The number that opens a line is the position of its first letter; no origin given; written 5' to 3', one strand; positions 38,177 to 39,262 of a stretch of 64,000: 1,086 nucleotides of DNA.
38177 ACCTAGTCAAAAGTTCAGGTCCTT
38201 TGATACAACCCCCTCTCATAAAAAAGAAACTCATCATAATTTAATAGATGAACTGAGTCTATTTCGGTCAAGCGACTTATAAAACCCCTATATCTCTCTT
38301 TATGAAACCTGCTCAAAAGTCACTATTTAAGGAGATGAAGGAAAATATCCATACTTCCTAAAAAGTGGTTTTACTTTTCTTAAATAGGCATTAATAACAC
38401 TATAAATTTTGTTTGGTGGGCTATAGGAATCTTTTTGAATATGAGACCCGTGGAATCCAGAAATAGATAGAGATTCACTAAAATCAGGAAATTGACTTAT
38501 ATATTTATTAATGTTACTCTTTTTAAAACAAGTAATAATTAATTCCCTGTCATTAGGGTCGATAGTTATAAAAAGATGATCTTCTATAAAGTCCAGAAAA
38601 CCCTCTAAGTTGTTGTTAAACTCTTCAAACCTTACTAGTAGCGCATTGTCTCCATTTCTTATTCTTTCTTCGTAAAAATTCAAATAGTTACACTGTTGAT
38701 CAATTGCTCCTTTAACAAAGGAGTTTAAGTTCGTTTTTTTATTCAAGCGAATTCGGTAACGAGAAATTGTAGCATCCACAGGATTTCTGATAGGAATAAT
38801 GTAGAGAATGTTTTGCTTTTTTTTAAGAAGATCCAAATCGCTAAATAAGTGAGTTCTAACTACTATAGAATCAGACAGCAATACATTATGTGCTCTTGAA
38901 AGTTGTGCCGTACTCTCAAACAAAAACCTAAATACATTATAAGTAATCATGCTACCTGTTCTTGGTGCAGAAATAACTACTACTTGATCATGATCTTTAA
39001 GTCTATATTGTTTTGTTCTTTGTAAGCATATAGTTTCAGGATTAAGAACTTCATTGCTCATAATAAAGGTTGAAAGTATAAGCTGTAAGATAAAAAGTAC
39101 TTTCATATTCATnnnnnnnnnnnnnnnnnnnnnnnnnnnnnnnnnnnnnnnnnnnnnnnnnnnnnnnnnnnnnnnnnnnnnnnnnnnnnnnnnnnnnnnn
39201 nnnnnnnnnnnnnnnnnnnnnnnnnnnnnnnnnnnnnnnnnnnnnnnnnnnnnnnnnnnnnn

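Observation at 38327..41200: Three-gene cassette of membrane-anchored sulfotransferase-like / glycosyltransferase-like / sulfotransferase-like proteins (Golgi-style glycan-sulfation layout)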

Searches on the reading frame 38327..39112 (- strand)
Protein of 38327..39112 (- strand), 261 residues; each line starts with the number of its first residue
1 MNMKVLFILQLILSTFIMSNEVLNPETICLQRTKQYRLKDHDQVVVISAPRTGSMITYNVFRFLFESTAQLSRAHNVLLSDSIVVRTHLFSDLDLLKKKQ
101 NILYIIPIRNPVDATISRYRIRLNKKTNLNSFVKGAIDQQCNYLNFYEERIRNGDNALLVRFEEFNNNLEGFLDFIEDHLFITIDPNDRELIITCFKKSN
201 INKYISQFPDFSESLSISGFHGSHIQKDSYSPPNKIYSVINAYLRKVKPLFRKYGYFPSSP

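Call 3: search_protein_families(library=pfam, proteins=[window:38327-39112:-], max_evalue=1)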
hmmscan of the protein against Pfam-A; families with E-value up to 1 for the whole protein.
window:38327-39112:- (261 aa): 4 families
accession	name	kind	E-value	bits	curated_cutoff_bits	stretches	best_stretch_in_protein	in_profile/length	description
PF00685.33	Sulfotransfer_1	-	2e-06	27.8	22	1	83-204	71-208/255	Sulfotransferase domain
PF13469.12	Sulfotransfer_3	-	0.00091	20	27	1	62-183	88-213/216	Sulfotransferase family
PF03567.20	Sulfotransfer_2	-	0.0026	18.4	22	1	35-167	2-139/252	Sulfotransferase family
PF14794.11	DUF4479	-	0.12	12.6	25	1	35-62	5-32/71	Domain of unknown function (DUF4479)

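Call 4: search_protein_families(library=ncbifam, proteins=[window:38327-39112:-], max_evalue=1)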
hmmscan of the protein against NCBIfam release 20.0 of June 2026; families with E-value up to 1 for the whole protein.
window:38327-39112:- (261 aa): 0 families

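Call 7: find_homologous_proteins(query=window:38327-39112:-)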
Query window:38327-39112:- (261 aa): 2 proteins with E <= 0.001 among 247 candidates.
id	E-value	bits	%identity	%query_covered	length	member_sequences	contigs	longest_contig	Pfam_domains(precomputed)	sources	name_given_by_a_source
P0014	4.2e-168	575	100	100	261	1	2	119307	PF00685.34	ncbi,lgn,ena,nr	ncbi:MAG: hypothetical protein S4CHLAM37_04370 [Chlamydiia bacterium]|nr:hypothetical protein [Chlam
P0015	2.4e-47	180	40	93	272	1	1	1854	-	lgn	-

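Call 15: search_solved_structures(query=window:38327-39112:-, max_evalue=1, show_alignments=2)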
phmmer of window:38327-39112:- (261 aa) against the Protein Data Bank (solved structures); distinct sequences matched with E-value up to 1: 3.
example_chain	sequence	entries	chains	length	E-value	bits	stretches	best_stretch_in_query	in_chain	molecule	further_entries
9gzu_A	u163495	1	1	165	0.076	15.8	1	113-181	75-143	Bacterioferritin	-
8sqo_A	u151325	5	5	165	0.076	15.8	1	113-181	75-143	Bacterioferritin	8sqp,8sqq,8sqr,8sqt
3fvb_A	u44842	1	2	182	0.095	15.5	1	113-181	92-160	Bacterioferritin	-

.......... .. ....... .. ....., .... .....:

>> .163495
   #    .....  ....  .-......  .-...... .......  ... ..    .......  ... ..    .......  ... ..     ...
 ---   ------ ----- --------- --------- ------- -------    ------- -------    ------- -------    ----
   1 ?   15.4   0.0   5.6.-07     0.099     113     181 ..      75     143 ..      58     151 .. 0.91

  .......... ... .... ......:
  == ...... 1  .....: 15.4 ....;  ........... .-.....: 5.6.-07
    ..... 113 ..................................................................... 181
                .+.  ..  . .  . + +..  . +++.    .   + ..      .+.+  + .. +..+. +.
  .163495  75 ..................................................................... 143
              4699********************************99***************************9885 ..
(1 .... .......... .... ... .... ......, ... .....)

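Call 17: find_encoding_contigs(protein=P0015, flank=10000, max_places=3)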
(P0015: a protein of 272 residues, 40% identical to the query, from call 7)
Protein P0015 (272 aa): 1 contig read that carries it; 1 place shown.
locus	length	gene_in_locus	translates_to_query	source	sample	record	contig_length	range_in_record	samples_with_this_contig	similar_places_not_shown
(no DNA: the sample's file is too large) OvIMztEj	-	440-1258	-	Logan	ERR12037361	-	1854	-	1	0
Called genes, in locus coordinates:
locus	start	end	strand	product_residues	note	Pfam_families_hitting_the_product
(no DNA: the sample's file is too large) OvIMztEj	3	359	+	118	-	?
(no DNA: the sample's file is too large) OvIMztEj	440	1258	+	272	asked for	-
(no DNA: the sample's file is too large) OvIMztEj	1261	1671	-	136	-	PF01741:MscL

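Call 31: search_solved_structures(query=A4, max_evalue=10, show_alignments=3)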
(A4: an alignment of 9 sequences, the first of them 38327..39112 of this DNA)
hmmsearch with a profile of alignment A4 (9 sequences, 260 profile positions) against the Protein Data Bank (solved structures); distinct sequences matched with E-value up to 10: 5.
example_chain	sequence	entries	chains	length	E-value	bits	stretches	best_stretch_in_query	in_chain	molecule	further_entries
1zd1_A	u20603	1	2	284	0.0014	21.3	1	101-191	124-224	Sulfotransferase 4A1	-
5x2b_D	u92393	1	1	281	0.011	18.4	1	97-200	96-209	Sulfotransferase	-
5x2b_F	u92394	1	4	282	0.011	18.4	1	97-200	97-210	Sulfotransferase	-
5x2b_C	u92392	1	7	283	0.011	18.4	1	97-200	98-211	Sulfotransferase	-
2i88_A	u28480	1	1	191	0.63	12.6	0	174-221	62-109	Colicin-E1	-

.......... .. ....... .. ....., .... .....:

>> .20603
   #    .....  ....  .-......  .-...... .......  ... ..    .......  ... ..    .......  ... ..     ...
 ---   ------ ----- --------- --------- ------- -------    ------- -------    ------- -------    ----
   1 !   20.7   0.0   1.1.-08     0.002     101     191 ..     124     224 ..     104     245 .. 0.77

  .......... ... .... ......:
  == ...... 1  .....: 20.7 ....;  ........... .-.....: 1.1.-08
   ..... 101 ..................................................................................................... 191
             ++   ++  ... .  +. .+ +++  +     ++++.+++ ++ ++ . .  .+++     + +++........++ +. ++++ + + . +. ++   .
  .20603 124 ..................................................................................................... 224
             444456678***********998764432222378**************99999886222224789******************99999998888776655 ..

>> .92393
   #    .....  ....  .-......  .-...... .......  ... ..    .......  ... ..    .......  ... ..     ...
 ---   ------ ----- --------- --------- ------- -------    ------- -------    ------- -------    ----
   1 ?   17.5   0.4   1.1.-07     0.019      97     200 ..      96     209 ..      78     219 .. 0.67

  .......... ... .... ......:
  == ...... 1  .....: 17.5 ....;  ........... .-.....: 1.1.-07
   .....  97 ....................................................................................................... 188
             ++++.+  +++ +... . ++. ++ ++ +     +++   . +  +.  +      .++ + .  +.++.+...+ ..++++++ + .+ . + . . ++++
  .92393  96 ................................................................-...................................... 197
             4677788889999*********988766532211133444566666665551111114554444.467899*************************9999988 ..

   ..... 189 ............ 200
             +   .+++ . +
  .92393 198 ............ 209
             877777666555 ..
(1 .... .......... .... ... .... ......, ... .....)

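Call 42: search_protein_representatives(alignment_id=A5)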
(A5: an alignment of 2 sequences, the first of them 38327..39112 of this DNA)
Query: 2 sequences, 279 profile positions. Proteins with E-value up to 0.001 (for the whole library): 335; up to 1e-10: 139; up to 1e-30: 54. The best 150 are listed.
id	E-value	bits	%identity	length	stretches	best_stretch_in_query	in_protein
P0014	8.7e-150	513.9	-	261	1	1-264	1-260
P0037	5.1e-81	288.3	-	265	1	8-263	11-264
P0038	4.5e-78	278.7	-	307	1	24-262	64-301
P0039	9.5e-74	264.5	-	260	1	7-264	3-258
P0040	1.0e-71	257.8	-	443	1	23-260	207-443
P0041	2.3e-70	253.4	-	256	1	14-260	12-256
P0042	2.0e-68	247.0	-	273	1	9-261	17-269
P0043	4.1e-68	246.0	-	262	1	4-264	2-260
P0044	4.9e-66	239.2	-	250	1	24-259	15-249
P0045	1.8e-61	224.2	-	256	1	22-262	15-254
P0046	6.8e-60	219.0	-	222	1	7-216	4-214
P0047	2.1e-56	207.6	-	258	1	11-263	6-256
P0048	1.6e-51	191.6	-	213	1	50-260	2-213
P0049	6.8e-51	189.5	-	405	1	22-247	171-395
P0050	1.1e-50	188.8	-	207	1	60-263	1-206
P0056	1.0e-40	156.1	-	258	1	7-262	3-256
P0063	2.0e-36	142.0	-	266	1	8-260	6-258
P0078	1.1e-32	129.8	-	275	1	5-260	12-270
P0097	1.6e-29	119.3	-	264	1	5-260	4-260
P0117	1.5e-24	103.1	-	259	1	7-262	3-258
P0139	7.0e-19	84.5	-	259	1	11-261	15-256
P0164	7.6e-13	64.7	-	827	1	47-234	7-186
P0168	2.1e-12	63.3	-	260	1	47-259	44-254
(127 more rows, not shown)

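Call 45: search_protein_families(library=pfam, alignment_id=A6, max_evalue=0.01)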
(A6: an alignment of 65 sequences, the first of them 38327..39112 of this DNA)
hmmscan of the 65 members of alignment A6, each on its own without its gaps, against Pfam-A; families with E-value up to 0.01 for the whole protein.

A. member 1, window:38327-39112:- (261 aa): 3 families
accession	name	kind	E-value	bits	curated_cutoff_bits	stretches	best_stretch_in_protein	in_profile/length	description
PF00685.33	Sulfotransfer_1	-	2e-06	27.8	22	1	83-204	71-208/255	Sulfotransferase domain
PF13469.12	Sulfotransfer_3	-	0.00091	20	27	1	62-183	88-213/216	Sulfotransferase family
PF03567.20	Sulfotransfer_2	-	0.0026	18.4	22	1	35-167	2-139/252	Sulfotransferase family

B. families by the number of members that match (of 65 scanned): 10 families
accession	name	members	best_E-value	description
PF13469.12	Sulfotransfer_3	38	9.1e-09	Sulfotransferase family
PF00685.33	Sulfotransfer_1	30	2.4e-10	Sulfotransferase domain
PF03567.20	Sulfotransfer_2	2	0.0026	Sulfotransferase family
PF01797.21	Y1_Tnp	1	0.00034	Transposase IS200 like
PF13905.12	Thioredoxin_8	1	0.00098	Thioredoxin-like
PF21980.2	MksE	1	0.002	Condensin complex protein MksE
PF04740.18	LXG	1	0.0028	LXG domain of WXG superfamily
PF09511.15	RNA_lig_T4_1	1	0.0059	RNA ligase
PF01698.23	SAM_LFY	1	0.0065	Floricaula / Leafy protein SAM domain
PF13361.12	UvrD_C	1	0.0092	UvrD-like helicase C-terminal domain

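Call 51: predict_structure(alignment_id=A6)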
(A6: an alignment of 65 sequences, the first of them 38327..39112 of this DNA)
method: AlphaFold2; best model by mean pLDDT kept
length: 261 residues; sequences in the alignment: 65
mean_pLDDT: 94.9   pTM: 0.90
mean pLDDT of the five models: 94.9, 94.0, 93.7, 93.6, 93.1
residues with pLDDT >= 90: 234; 70-90: 22; 50-70: 4; < 50: 1
segments of 3 or more residues with pLDDT < 50: none
pLDDT, mean of each block of 10 residues (from residue 1): 88 81 96 97 98 98 98 94 97 90 98 97 89 98 98 98 97 98 98 97 96 97 93 96 96 89 46
secondary structure, 60 per line:
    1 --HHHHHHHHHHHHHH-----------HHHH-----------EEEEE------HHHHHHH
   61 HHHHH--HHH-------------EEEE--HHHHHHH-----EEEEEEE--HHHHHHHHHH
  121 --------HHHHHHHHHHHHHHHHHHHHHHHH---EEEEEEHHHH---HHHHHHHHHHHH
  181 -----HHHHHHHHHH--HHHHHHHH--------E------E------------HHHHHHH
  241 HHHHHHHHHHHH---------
elements in order: H3-16 H28-31 E43-47 H54-65 E84-87 H90-96 E102-108 H111-120 H129-152 E156-161 H162-165 H169-180 H186-195 H198-205 H234-252

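Call 55: fold_search(model_id=the predicted structure, library=pdb)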
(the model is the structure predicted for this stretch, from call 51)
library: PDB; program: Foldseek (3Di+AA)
matches with E <= 10: 802; with E <= 0.001: 77
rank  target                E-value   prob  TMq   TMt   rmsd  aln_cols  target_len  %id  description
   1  5mek                  8.6e-06  1.00  0.48  0.41   8.8       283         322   16  Sulphotransferase-18 from Arabidopsis thaliana in complex with 3'-phosphoadenosine 5'-phosphate (PAP) (released 2017-07-05)
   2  5x2b_H                9.7e-06  1.00  0.48  0.46  10.6       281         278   17  Crystal structure of mouse sulfotransferase SULT7A1 complexed with PAP (released 2018-03-28)
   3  1efh_B                1.0e-05  1.00  0.48  0.45  10.7       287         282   16  CRYSTAL STRUCTURE OF THE HUMAN HYDROXYSTEROID SULFOTRANSFERASE IN THE PRESENCE OF PAP (released 2000-09-06)
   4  5x2b_A                1.5e-05  1.00  0.48  0.45  10.4       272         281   16  Crystal structure of mouse sulfotransferase SULT7A1 complexed with PAP (released 2018-03-28)
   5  22ga_B                2.1e-05  1.00  0.45  0.37  10.4       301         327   13  Crystal structure of sorghum sulfotransferase LGS1 reveals sulfation-assisted BC-ring formation in strigolactone biosy (released 2026-02-04)
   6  2reo                  2.2e-05  1.00  0.48  0.54   7.4       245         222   15  Crystal structure of human sulfotransferase 1C3 (Sult1C3) in complex with PAP (released 2007-10-09)
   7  9m0l                  2.2e-05  1.00  0.51  0.43   8.6       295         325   16  Crystal structure of Arabidopsis thaliana sulfotransferase SOT18 complexed with glucoraphanin precursor involved in gluc (released 2026-03-04)
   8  1efh_A                2.6e-05  1.00  0.50  0.47  10.5       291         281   15  CRYSTAL STRUCTURE OF THE HUMAN HYDROXYSTEROID SULFOTRANSFERASE IN THE PRESENCE OF PAP (released 2000-09-06)
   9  1q1z                  2.8e-05  1.00  0.53  0.49   9.6       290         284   17  Crystal structure of human cholesterol sulfotransferase (SULT2B1b) in the presence of PAP (released 2003-11-11)
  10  2gwh_B                3.1e-05  1.00  0.50  0.46  10.1       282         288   13  Human Sulfotranferase SULT1C2 in complex with PAP and pentachlorophenol (released 2006-05-16)
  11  8k9y_B                3.3e-05  1.00  0.53  0.45   8.8       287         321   16  Crystal structure of Arabidopsis thaliana sulfotransferase SOT16 involved in glucosinolate biosynthesis (released 2023-09-13)
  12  5x2b_F                3.5e-05  1.00  0.50  0.48  10.4       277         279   17  Crystal structure of mouse sulfotransferase SULT7A1 complexed with PAP (released 2018-03-28)
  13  5x2b_G                4.2e-05  1.00  0.50  0.48  10.2       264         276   17  Crystal structure of mouse sulfotransferase SULT7A1 complexed with PAP (released 2018-03-28)
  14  1q1q                  4.2e-05  1.00  0.54  0.51   9.2       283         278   18  Crystal structure of human pregnenolone sulfotransferase (SULT2B1a) in the presence of PAP (released 2003-11-11)
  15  5x2b_B                4.2e-05  1.00  0.48  0.46   9.4       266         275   16  Crystal structure of mouse sulfotransferase SULT7A1 complexed with PAP (released 2018-03-28)
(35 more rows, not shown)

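Call 74: find_related_loci(query=A6, collection=viral_contigs, flank=6000)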
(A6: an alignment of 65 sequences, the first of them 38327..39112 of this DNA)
Query A6 (261 aa) in viral_contigs; peptide patterns used: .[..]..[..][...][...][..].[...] (x = any residue, [..] = any of these).
35 stretches matched a pattern; 3 encode a relative of the query (tblastn E <= 1e-3); 3 distinct loci.
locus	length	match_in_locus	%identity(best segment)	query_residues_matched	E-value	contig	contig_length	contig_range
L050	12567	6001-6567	25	30-227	6e-11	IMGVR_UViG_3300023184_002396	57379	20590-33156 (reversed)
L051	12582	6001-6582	26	44-256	1e-10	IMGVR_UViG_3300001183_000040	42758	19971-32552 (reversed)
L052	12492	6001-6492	23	43-227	1e-7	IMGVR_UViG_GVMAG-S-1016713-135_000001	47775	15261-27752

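Call 77: list_cluster_members(proteins=[P0037, P0039, P0043, P0056, P0063, P0078, P0097, P0117, P0139, P0168])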
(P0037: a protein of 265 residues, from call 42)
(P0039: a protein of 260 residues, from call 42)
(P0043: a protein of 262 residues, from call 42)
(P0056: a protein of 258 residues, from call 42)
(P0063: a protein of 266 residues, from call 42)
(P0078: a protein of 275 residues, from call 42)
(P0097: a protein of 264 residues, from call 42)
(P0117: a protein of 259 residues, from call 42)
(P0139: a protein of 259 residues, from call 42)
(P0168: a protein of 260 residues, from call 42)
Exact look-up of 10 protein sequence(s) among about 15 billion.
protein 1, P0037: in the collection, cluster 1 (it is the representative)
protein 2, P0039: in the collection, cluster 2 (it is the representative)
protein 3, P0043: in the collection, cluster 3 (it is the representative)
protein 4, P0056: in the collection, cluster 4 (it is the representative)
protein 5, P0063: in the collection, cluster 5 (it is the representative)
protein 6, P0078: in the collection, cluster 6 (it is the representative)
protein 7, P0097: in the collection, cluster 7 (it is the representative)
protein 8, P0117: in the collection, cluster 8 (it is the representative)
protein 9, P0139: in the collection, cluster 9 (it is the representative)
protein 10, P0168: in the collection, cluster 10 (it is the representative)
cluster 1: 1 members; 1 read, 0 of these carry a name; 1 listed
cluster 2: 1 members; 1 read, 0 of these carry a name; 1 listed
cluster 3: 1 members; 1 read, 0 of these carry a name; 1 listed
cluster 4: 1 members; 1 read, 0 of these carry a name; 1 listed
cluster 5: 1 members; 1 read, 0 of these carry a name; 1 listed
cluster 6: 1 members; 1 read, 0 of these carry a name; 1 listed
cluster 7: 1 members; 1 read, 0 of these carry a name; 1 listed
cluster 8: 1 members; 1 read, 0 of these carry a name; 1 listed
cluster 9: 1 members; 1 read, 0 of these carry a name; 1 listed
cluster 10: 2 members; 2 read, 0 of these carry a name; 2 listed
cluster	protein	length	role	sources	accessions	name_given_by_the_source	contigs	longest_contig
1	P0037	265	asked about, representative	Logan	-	-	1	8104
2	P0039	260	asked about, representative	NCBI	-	-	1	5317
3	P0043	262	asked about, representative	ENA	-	-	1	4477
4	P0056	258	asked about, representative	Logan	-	-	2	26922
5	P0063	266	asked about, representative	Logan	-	-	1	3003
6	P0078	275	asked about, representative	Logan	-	-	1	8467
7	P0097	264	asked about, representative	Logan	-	-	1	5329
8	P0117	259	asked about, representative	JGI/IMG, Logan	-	-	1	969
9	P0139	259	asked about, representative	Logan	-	-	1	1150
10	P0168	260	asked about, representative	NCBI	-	-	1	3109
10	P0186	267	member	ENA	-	-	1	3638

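Call 78: find_encoding_contigs(protein=P0056, flank=10000, max_places=2)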
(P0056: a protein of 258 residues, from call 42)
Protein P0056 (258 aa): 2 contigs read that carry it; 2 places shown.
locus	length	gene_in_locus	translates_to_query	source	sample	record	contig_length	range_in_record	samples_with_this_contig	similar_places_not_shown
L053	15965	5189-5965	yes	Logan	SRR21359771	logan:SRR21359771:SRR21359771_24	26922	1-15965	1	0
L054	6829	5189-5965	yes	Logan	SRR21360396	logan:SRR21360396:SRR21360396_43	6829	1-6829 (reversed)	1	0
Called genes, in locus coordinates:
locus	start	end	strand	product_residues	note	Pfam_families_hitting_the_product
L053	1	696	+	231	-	?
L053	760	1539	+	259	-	PF00685:Sulfotransfer_1, PF13469:Sulfotransfer_3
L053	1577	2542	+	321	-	PF02779:Transket_pyr, PF02780:Transketolase_C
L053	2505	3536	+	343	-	PF08240:ADH_N, PF16912:Glu_dehyd_C (weak), PF00107:ADH_zinc_N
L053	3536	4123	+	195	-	-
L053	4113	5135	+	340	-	PF01636:APH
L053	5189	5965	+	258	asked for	-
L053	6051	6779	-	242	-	-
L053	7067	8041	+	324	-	-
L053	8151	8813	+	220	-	PF01209:Ubie_methyltran, PF13489:Methyltransf_23, PF05175:MTS (faint), PF13847:Methyltransf_31, PF08241:Methyltransf_11, PF08242:Methyltransf_12, PF13649:Methyltransf_25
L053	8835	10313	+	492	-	-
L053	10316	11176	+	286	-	PF00535:Glycos_transf_2, PF10111:Glyco_tranf_2_2, PF13641:Glyco_tranf_2_3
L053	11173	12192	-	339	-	PF01075:Glyco_transf_9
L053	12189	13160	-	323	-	-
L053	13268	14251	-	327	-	-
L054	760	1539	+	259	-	PF00685:Sulfotransfer_1, PF13469:Sulfotransfer_3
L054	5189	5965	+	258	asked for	-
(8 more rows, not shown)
